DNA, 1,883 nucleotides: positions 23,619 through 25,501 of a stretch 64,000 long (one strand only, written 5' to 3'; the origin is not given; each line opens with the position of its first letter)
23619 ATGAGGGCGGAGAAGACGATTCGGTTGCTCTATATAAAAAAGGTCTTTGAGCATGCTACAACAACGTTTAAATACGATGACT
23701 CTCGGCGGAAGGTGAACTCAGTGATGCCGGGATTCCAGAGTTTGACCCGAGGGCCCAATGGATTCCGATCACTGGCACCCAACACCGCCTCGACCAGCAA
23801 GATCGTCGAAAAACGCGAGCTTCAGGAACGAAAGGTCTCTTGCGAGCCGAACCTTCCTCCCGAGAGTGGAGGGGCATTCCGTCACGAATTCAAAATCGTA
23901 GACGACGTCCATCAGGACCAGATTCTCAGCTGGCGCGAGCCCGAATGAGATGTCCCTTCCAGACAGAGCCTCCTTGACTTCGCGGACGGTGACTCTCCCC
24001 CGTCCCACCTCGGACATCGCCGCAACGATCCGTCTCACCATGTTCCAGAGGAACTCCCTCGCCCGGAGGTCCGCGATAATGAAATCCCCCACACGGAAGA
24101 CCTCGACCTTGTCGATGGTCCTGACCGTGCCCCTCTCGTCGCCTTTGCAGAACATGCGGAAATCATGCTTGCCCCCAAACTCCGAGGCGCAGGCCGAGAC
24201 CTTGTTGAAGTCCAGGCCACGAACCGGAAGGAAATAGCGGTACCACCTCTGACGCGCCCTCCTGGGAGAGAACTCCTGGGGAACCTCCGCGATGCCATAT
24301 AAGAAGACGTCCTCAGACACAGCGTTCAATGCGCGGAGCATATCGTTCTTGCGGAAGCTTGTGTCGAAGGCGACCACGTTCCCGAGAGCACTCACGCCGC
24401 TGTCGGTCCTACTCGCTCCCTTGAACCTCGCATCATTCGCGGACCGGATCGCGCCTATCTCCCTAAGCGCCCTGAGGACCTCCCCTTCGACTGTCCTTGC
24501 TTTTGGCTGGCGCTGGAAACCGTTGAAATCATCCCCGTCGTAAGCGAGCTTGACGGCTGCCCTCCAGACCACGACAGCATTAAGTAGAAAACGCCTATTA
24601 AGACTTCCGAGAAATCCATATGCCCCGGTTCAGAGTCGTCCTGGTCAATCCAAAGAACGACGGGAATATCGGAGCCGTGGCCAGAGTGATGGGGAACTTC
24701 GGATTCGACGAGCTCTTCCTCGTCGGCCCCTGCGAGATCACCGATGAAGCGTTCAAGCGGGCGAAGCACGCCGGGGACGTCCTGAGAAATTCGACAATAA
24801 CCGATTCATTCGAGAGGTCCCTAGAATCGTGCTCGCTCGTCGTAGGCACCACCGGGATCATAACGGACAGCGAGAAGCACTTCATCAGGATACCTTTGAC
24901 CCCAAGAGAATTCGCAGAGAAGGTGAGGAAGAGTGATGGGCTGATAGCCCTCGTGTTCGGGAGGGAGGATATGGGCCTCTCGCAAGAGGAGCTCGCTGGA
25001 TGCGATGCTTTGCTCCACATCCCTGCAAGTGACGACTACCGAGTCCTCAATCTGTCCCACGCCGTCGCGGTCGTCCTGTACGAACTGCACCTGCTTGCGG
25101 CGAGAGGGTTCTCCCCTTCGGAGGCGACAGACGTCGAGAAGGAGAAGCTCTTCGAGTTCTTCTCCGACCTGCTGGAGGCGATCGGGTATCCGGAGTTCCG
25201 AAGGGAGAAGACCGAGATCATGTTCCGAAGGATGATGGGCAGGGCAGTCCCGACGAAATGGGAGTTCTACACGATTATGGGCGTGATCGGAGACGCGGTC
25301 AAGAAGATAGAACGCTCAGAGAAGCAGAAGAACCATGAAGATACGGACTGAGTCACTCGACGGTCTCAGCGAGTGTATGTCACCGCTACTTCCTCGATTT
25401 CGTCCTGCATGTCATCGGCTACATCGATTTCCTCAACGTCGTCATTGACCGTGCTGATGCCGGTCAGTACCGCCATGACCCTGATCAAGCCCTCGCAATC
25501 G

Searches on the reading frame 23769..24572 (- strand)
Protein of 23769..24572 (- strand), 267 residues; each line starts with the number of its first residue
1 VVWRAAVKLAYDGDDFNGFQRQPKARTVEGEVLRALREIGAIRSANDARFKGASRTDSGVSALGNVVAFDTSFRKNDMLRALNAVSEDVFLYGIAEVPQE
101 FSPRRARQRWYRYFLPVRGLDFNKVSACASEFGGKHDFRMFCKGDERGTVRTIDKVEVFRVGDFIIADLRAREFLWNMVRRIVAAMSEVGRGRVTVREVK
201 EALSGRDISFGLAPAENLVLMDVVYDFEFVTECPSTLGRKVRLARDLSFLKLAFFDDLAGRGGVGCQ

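Call 60: search_protein_families(library=pfam, proteins=[window:23769-24572:-], max_evalue=0.00001)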
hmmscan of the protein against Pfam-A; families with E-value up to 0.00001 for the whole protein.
window:23769-24572:- (267 aa): 1 family
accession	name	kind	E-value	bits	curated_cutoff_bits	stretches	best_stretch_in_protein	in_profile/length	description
PF01416.25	PseudoU_synth_1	-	7.2e-27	94.4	23.3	1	129-226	2-108/108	tRNA pseudouridine synthase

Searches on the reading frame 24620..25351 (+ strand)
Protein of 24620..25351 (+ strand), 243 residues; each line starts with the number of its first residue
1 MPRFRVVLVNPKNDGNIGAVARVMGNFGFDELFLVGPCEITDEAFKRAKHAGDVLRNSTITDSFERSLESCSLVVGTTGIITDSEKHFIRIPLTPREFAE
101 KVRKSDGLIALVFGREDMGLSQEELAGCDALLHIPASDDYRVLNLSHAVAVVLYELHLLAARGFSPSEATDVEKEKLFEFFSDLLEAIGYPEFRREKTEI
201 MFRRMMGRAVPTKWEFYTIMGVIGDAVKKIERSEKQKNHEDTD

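Call 60: search_protein_families(library=pfam, proteins=[window:24620-25351:+], max_evalue=0.00001)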
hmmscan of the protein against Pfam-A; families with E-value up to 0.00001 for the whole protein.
window:24620-25351:+ (243 aa): 1 family
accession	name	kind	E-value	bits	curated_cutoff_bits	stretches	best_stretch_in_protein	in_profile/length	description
PF00588.24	SpoU_methylase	-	3.9e-28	98.8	29.7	1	4-154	2-142/142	SpoU rRNA Methylase family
